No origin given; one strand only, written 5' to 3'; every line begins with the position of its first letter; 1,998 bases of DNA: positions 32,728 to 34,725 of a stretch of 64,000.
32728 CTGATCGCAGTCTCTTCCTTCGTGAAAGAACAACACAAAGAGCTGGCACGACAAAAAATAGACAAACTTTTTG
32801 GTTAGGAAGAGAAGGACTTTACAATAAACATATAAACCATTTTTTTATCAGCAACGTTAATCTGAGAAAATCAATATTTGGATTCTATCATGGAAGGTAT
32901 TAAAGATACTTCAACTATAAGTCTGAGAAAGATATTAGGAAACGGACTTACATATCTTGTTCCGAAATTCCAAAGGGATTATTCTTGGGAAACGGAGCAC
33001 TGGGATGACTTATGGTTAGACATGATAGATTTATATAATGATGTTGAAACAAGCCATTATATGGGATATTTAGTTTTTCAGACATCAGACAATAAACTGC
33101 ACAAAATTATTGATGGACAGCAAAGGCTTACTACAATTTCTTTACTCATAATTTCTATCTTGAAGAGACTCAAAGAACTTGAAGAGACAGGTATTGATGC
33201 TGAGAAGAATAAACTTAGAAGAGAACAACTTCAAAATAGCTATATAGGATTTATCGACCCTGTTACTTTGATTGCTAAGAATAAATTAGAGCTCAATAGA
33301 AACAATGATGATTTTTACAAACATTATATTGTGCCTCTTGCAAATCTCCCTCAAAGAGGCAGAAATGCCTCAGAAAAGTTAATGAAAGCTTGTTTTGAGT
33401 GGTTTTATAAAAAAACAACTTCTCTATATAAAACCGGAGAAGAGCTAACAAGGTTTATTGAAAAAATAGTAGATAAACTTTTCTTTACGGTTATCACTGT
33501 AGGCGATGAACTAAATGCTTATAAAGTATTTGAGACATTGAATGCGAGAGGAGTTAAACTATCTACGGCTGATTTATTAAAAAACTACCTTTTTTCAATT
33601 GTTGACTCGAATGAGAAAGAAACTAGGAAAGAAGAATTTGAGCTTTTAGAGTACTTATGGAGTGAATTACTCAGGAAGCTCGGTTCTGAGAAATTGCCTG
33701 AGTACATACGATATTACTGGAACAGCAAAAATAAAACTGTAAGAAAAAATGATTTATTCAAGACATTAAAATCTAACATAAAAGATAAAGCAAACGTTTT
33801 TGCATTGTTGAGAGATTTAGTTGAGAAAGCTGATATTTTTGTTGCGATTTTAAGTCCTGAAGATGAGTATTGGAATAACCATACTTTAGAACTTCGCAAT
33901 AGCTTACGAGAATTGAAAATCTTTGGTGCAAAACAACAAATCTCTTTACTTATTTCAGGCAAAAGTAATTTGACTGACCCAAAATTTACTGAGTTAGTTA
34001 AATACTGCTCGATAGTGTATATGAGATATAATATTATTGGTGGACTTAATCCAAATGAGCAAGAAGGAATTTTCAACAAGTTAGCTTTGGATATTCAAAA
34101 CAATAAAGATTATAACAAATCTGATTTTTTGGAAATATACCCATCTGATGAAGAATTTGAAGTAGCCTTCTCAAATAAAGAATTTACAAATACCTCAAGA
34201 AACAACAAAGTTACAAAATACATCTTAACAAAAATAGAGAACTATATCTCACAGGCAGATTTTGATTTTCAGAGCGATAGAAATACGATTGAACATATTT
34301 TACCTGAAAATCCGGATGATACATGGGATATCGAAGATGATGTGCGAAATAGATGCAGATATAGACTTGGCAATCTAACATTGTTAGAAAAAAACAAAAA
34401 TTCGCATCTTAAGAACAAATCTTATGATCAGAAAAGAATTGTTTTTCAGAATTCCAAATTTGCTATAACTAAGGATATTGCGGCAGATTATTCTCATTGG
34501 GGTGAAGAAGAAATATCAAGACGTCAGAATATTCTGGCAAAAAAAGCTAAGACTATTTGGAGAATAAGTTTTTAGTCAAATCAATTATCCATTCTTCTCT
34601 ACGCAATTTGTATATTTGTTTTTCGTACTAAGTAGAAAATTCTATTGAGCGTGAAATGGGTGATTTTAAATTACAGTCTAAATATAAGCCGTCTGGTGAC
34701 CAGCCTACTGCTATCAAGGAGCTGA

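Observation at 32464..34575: GmrSD-family (DUF262-DUF1524) putative type IV restriction enzyme next to a DUF1232 membrane protein: a small candidate defence islet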

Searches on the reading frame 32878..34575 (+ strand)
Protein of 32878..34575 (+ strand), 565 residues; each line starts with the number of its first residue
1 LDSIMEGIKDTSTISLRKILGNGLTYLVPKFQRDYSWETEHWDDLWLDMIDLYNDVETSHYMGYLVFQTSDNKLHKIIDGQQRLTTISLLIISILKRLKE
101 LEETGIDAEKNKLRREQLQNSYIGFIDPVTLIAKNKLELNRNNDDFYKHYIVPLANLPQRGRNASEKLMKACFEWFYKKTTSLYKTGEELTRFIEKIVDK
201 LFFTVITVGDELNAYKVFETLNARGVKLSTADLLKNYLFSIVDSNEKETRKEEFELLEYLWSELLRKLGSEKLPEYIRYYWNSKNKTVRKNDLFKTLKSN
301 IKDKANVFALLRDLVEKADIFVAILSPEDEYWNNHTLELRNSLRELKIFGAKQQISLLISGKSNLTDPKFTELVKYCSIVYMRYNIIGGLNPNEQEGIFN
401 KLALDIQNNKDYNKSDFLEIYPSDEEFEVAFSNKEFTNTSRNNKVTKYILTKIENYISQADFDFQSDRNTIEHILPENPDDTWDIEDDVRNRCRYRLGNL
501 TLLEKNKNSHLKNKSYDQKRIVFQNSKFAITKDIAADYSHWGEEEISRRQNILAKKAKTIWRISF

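Call 3: search_protein_families(library=pfam, proteins=[window:32878-34575:+], max_evalue=0.01)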
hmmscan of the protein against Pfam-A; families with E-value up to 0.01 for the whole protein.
window:32878-34575:+ (565 aa): 2 families
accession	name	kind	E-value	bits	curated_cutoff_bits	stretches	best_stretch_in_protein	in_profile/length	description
PF03235.19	GmrSD_N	-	1.2e-36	127.2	33.2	1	17-239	2-199/199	GmrSD restriction endonuclease, N-terminal domain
PF07510.16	GmrSD_C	-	2.8e-30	105.5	23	1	421-555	1-137/138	GmrSD restriction endonucleases, C-terminal domain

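Call 4: search_protein_families(library=padloc, proteins=[window:32878-34575:+], max_evalue=0.01)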
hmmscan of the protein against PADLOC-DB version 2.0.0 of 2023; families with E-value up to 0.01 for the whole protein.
window:32878-34575:+ (565 aa): 31 families (the best 25 are shown)
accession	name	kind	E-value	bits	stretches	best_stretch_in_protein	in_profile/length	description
PDLC04154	HEC-06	-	1.9e-210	698.3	1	10-564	8-567/569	-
PDLC02687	Orf5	-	3.2e-200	664.5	1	11-546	3-543/543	Orf5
PDLC04155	HEC-06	-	9.5e-123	408.6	1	10-563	6-560/562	-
PDLC04157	HEC-06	-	4.9e-115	383.2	1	25-562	22-556/558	-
PDLC02700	Orf5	-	3.1e-99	331.2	1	17-561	4-555/555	Orf5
PDLC02693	Orf5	-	1.7e-68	229.9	1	23-561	6-542/543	Orf5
PDLC02695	Orf5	-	2.4e-63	212.5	1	13-560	7-600/601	Orf5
PDLC02691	Orf5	-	4.4e-61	205.1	1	13-561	7-579/579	Orf5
PDLC04156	HEC-06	-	5.5e-61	204.8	1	15-563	10-562/562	-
PDLC02701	Orf5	-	5.2e-50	168.5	1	15-561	9-594/596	Orf5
PDLC02692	Orf5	-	2.7e-40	136.6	1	26-562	8-557/558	Orf5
PDLC02698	Orf5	-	1.1e-36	124.8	1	15-561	9-571/573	Orf5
PDLC02690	Orf5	-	3.8e-33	113.2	1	19-562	3-530/531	Orf5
PDLC02689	Orf5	-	5.8e-32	108.9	1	23-563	16-558/558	Orf5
PDLC02699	Orf5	-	2.1e-31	107.3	2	198-533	176-518/530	Orf5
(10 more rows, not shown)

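Call 5: search_protein_families(library=ncbifam, proteins=[window:32878-34575:+], max_evalue=0.01)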
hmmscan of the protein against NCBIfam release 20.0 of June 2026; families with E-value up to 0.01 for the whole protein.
window:32878-34575:+ (565 aa): 0 families

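Call 10: search_solved_structures(query=window:32878-34575:+, max_evalue=1, show_alignments=2)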
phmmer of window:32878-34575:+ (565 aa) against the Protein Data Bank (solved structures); distinct sequences matched with E-value up to 1: 6.
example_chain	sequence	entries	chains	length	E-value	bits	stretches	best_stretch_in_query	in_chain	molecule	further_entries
9jfl_B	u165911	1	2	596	2.2e-17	66.1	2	15-418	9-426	DUF262 domain-containing protein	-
20yv_A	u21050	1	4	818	1.2e-07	33.9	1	468-533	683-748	DUF262 domain-containing protein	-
20yw_A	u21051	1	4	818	3.3e-07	32.5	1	468-533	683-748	DUF262 domain-containing protein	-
6jiv_D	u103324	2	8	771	1.6e-05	26.9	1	469-530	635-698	SspE protein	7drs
7drr_D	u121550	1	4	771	9.6e-05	24.3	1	469-530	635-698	SspE protein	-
7dri_A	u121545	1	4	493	0.016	17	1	468-525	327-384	DUF1524 domain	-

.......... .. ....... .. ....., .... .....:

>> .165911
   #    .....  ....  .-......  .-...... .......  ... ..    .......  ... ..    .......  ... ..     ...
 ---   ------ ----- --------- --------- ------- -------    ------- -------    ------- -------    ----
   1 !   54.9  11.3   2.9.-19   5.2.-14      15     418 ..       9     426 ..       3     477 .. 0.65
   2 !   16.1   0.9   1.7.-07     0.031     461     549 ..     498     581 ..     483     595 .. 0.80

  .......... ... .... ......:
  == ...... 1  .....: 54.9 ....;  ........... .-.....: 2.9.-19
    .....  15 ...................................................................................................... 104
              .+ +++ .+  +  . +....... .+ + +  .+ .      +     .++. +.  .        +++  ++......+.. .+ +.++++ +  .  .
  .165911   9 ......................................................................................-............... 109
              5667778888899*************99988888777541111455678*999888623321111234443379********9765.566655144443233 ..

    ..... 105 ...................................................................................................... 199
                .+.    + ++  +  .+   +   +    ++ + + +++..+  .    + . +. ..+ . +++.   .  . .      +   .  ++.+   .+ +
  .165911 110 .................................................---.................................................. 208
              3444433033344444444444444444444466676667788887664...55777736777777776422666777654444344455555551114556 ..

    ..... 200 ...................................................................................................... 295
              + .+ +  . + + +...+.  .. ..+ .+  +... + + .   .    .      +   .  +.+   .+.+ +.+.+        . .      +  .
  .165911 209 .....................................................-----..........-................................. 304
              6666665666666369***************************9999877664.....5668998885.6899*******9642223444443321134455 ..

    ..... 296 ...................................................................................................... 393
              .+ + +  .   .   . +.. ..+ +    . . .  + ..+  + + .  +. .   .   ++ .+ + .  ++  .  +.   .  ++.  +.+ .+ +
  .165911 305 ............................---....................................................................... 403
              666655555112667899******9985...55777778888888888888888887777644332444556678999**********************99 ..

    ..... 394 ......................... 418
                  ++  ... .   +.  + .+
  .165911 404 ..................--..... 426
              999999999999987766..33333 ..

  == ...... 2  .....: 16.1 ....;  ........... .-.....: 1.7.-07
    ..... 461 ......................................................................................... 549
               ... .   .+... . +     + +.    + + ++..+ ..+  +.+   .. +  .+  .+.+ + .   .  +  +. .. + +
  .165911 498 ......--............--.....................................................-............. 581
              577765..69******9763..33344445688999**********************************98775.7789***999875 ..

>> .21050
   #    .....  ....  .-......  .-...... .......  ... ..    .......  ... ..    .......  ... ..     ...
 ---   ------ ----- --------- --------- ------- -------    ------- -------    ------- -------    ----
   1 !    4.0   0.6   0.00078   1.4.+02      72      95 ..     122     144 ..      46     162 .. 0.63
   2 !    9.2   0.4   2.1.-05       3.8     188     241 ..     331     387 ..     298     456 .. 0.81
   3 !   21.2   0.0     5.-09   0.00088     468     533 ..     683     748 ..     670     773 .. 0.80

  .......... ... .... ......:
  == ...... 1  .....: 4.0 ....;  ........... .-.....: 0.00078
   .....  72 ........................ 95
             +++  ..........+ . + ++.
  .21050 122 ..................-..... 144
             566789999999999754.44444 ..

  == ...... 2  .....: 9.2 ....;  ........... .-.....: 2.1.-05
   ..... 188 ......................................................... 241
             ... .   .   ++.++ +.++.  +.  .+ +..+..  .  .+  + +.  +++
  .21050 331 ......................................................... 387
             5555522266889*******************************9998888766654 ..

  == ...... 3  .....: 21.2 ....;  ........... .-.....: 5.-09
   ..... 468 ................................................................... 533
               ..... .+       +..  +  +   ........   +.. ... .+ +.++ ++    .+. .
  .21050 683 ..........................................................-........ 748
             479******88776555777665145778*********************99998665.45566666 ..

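Call 11: find_homologous_proteins(query=window:32878-34575:+)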
Query window:32878-34575:+ (565 aa): 7843 proteins with E <= 0.001 among 8000 candidates; the best 120 are listed.
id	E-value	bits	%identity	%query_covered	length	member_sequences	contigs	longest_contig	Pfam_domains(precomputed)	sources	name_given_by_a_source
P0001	0.0e+0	1252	100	99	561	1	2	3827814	PF07510.17,PF03235.20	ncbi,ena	-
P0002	1.1e-294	996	79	99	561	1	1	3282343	PF07510.17,PF03235.20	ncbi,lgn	-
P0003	1.5e-256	870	68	99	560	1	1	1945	PF07510.17,PF03235.20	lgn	-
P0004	1.8e-255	867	67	99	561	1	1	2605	PF07510.17,PF03235.20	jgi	jgi:uncharacterized protein with ParB-like and HNH nuclease domain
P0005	5.8e-255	865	68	99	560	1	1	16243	PF07510.17,PF03235.20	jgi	jgi:uncharacterized protein with ParB-like and HNH nuclease domain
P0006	3.7e-253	859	68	99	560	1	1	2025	PF07510.17,PF03235.20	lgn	-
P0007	5.7e-253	859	67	99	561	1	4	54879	PF07510.17,PF03235.20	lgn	-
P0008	1.8e-252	857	67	99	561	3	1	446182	PF07510.17,PF03235.20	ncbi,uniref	ncbi:DUF262 domain-containing protein [Wandonia haliotis]|uniref:DUF262 domain-containing protein n=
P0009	2.7e-252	856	67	99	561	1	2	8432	PF07510.17,PF03235.20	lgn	-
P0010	1.1e-251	854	67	99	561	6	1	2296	PF07510.17,PF03235.20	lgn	-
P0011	1.6e-250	850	67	99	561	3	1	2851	PF07510.17,PF03235.20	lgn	-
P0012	2.3e-250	850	67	99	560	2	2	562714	PF07510.17,PF03235.20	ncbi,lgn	-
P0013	5.3e-247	839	66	99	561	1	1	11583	PF07510.17,PF03235.20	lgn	-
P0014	4.2e-245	833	64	99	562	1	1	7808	PF07510.17,PF03235.20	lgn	-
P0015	1.0e-244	831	66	99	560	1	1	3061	PF07510.17,PF03235.20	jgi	-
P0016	1.4e-242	824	65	99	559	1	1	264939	PF07510.17,PF03235.20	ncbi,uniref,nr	ncbi:DUF262 domain-containing protein [Brumimicrobium aurantiacum]|uniref:DUF262 domain-containing p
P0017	4.6e-242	823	65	99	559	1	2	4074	PF07510.17,PF03235.20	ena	-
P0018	1.2e-240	818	64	99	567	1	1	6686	PF07510.17,PF03235.20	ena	-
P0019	2.1e-239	814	65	99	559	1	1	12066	PF07510.17,PF03235.20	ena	-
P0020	9.3e-238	808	63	99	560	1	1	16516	PF07510.17,PF03235.20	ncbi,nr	ncbi:MAG: DUF262 domain-containing protein [Bacteroidetes bacterium]|nr:DUF262 domain-containing pro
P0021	1.8e-236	804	64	99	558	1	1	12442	PF07510.17,PF03235.20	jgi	-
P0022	1.2e-235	801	63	99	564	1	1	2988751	PF07510.17,PF03235.20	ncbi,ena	-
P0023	4.2e-233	793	64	99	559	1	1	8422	PF07510.17,PF03235.20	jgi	-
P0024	2.3e-228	777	63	99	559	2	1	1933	PF07510.17,PF03235.20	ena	-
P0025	3.8e-226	770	61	99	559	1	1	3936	PF07510.17,PF03235.20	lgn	-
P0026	2.3e-219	748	60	99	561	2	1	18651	PF07510.17,PF03235.20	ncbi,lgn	-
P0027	5.3e-214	730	62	99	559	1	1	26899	PF07510.17,PF03235.20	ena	-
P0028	6.4e-214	730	59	99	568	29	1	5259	PF07510.17,PF03235.20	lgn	-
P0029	1.5e-212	725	59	99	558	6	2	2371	PF07510.17,PF03235.20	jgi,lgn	jgi:uncharacterized protein with ParB-like and HNH nuclease domain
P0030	4.8e-212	723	58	99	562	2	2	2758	PF07510.17,PF03235.20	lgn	-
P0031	7.2e-208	710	58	99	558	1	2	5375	PF07510.17,PF03235.20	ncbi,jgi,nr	ncbi:MAG: DUF262 domain-containing HNH endonuclease family protein [Kiritimatiellae bacterium]|jgi:h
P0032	6.0e-206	703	56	99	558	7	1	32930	PF07510.17,PF03235.20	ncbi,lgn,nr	ncbi:MAG: DUF262 domain-containing HNH endonuclease family protein [Deltaproteobacteria bacterium]|n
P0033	6.6e-205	700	55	99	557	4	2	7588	PF07510.17,PF03235.20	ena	-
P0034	1.4e-204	699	57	99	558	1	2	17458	PF07510.17,PF03235.20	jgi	-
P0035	1.4e-203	695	56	99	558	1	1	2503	PF07510.17,PF03235.20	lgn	-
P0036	4.0e-203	694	57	99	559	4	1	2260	PF07510.17,PF03235.20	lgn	-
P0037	5.2e-203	694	56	99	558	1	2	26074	PF07510.17,PF03235.20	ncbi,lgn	-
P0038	2.5e-201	688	56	99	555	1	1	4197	PF07510.17,PF03235.20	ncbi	ncbi:MAG: DUF262 domain-containing HNH endonuclease family protein [bacterium]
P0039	7.8e-201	686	57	99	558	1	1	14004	PF07510.17,PF03235.20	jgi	jgi:uncharacterized protein with ParB-like and HNH nuclease domain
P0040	9.8e-200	683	55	99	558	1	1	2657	PF07510.17,PF03235.20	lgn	-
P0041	1.6e-199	682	56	99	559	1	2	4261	PF07510.17,PF03235.20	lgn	-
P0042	3.3e-199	681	56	99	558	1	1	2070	PF07510.17,PF03235.20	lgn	-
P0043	4.4e-199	681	55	99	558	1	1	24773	PF07510.17,PF03235.20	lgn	-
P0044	4.8e-199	681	56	99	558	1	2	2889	PF07510.17,PF03235.20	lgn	-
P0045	5.7e-199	680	56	99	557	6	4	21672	PF07510.17,PF03235.20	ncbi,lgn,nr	ncbi:MAG: DUF262 domain-containing protein [Nitrospirae bacterium]|nr:DUF262 domain-containing prote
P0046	1.0e-198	679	55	99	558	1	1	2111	PF07510.17,PF03235.20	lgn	-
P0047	1.2e-198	679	53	99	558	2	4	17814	PF07510.17,PF03235.20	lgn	-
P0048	4.3e-198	677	56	99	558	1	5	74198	PF07510.17,PF03235.20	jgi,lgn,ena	-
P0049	5.9e-198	677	54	99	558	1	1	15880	PF07510.17,PF03235.20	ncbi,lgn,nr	ncbi:MAG: DUF262 domain-containing protein [Nitrospirae bacterium]|nr:MAG: DUF262 domain-containing 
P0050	9.5e-198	676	55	99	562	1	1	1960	PF07510.17,PF03235.20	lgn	-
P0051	2.8e-197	675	55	99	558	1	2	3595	PF07510.17,PF03235.20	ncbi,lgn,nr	ncbi:DUF262 domain-containing protein [Candidatus Desantisbacteria bacterium]|nr:DUF262 domain-conta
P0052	6.5e-197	674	53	99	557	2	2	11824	PF07510.17,PF03235.20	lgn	-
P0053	2.1e-196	672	56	99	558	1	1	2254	PF07510.17,PF03235.20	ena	-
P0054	2.3e-196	672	54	99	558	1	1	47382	PF07510.17,PF03235.20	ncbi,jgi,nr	ncbi:MAG: DUF262 domain-containing protein [Nitrospiraceae bacterium]|nr:MAG: DUF262 domain-containi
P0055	1.1e-194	666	54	99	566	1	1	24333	PF07510.17,PF03235.20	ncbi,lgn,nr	ncbi:MAG: DUF262 domain-containing protein [Nitrospirae bacterium]|nr:DUF262 domain-containing prote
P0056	2.0e-194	665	54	99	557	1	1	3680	PF07510.17,PF03235.20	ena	-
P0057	1.2e-193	663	56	99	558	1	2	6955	PF07510.17,PF03235.20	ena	-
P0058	5.7e-193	661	54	99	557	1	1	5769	PF07510.17,PF03235.20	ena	-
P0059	1.0e-192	660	54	99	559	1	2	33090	PF07510.17,PF03235.20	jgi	jgi:uncharacterized protein with ParB-like and HNH nuclease domain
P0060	1.6e-192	659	53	99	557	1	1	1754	PF07510.17,PF03235.20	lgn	-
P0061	3.1e-192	658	55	99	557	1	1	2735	PF07510.17,PF03235.20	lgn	-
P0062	3.5e-192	658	57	99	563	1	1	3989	PF07510.17,PF03235.20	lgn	-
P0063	3.5e-192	658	56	99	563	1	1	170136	PF07510.17,PF03235.20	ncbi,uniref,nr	ncbi:DUF262 domain-containing protein [Arcicella rigui]|uniref:DUF262 domain-containing HNH endonucl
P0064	4.1e-192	658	54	99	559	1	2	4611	PF07510.17,PF03235.20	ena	-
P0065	2.2e-191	655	56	99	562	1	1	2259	PF07510.17,PF03235.20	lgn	-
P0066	2.6e-191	655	55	99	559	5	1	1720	PF07510.17,PF03235.20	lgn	-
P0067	2.6e-191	655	56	99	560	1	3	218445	PF07510.17,PF03235.20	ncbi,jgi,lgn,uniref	ncbi:uncharacterized protein with ParB-like and HNH nuclease domain [Arcicella rosea]|uniref:DUF262 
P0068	3.0e-191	655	54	99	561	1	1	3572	PF07510.17,PF03235.20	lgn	-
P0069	3.1e-191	655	56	99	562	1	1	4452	PF07510.17,PF03235.20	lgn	-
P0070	3.5e-191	655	56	99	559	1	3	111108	PF07510.17,PF03235.20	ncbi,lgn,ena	-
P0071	3.9e-191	654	54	99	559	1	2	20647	PF07510.17,PF03235.20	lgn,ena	-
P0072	6.0e-191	654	55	99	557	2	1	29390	PF07510.17,PF03235.20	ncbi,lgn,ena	-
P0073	7.2e-191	654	55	99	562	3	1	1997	PF07510.17,PF03235.20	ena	-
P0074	8.5e-191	653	53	99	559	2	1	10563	PF07510.17,PF03235.20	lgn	-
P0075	9.0e-191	653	53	99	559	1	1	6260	PF07510.17,PF03235.20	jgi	-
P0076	1.3e-190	653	54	99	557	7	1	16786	PF07510.17,PF03235.20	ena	-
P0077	1.9e-190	652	56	99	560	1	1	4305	PF07510.17,PF03235.20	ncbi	-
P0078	1.9e-190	652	55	99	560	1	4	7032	PF07510.17,PF03235.20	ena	-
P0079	2.0e-190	652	55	99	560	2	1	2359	PF07510.17,PF03235.20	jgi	jgi:uncharacterized protein with ParB-like and HNH nuclease domain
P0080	2.1e-190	652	56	99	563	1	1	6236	PF07510.17,PF03235.20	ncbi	-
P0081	2.3e-190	652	51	99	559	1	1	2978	PF07510.17,PF03235.20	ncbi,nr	ncbi:MAG: DUF262 domain-containing protein [Flavobacteriales bacterium]|nr:DUF262 domain-containing 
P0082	2.6e-190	652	51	99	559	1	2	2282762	PF07510.17,PF03235.20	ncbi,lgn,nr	ncbi:MAG: DUF262 domain-containing protein [Flavobacteriales bacterium]|nr:DUF262 domain-containing 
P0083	2.6e-190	652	55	99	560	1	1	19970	PF07510.17,PF03235.20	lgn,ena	-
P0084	6.8e-190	650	54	99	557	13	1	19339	PF07510.17,PF03235.20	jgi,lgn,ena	-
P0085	7.1e-190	650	56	99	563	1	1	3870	PF07510.17,PF03235.20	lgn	-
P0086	7.8e-190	650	55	99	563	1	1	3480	PF07510.17,PF03235.20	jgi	jgi:uncharacterized protein with ParB-like and HNH nuclease domain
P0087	1.1e-189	650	55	99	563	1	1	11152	PF07510.17,PF03235.20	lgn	-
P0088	1.5e-189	649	54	99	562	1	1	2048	PF07510.17,PF03235.20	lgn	-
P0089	2.5e-189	648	55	99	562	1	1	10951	PF07510.17,PF03235.20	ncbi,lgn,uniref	ncbi:MAG: DUF262 domain-containing protein [Flectobacillus sp.]|uniref:DUF262 domain-containing prot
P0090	2.9e-189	648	56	99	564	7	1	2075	PF07510.17,PF03235.20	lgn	-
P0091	3.3e-189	648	53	99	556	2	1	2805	PF07510.17,PF03235.20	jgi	jgi:hypothetical protein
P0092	3.7e-189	648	55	99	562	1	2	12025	PF07510.17,PF03235.20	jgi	jgi:uncharacterized protein with ParB-like and HNH nuclease domain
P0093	9.4e-189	647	51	99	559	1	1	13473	PF07510.17,PF03235.20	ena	-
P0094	9.5e-189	647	54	99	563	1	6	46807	PF07510.17,PF03235.20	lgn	-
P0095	1.1e-188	646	53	99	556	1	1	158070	PF07510.17,PF03235.20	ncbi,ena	-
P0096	1.3e-188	646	54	99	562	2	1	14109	PF07510.17,PF03235.20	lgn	-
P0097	1.5e-188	646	56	99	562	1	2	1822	PF07510.17,PF03235.20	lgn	-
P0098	1.6e-188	646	54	99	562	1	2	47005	PF07510.17,PF03235.20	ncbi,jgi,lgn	-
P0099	2.0e-188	646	54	99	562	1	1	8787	PF07510.17,PF03235.20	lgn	-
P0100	2.1e-188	645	53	99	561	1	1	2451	PF07510.17,PF03235.20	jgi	jgi:uncharacterized protein with ParB-like and HNH nuclease domain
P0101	2.2e-188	645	53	99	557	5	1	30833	PF07510.17,PF03235.20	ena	-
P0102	2.2e-188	645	55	99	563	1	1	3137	PF07510.17,PF03235.20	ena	-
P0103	2.2e-188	645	55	99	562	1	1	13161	PF07510.17,PF03235.20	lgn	-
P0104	2.6e-188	645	54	99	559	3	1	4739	PF07510.17,PF03235.20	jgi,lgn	-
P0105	3.1e-188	645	53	99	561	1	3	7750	PF07510.17,PF03235.20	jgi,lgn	jgi:uncharacterized protein with ParB-like and HNH nuclease domain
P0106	3.1e-188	645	54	99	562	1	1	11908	PF07510.17,PF03235.20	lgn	-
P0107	3.7e-188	645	54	99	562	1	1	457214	PF07510.17,PF03235.20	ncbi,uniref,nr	ncbi:DUF262 domain-containing protein [Flectobacillus rivi]|uniref:DUF262 domain-containing HNH endo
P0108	3.8e-188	645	54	99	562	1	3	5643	PF07510.17,PF03235.20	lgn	-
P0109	3.9e-188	645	52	99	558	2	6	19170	PF07510.17,PF03235.20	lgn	-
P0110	4.1e-188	644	56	99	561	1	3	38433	PF07510.17,PF03235.20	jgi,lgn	-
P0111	4.3e-188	644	55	99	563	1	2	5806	PF07510.17,PF03235.20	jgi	jgi:uncharacterized protein with ParB-like and HNH nuclease domain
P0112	5.2e-188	644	55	99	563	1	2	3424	PF07510.17,PF03235.20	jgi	jgi:uncharacterized protein with ParB-like and HNH nuclease domain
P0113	6.2e-188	644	55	99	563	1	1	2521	PF07510.17,PF03235.20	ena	-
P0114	6.6e-188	644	52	99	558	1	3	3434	PF07510.17,PF03235.20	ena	-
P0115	7.3e-188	644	55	99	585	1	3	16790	PF07510.17,PF03235.20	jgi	jgi:uncharacterized protein with ParB-like and HNH nuclease domain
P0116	7.8e-188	644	55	99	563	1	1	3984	PF07510.17,PF03235.20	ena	-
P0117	8.1e-188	644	54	99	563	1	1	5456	PF07510.17,PF03235.20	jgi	jgi:uncharacterized protein with ParB-like and HNH nuclease domain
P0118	8.1e-188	644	53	99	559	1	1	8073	PF07510.17,PF03235.20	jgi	-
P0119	8.1e-188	644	54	99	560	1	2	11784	PF07510.17,PF03235.20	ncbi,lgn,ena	-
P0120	8.5e-188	643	55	99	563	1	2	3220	PF07510.17,PF03235.20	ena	-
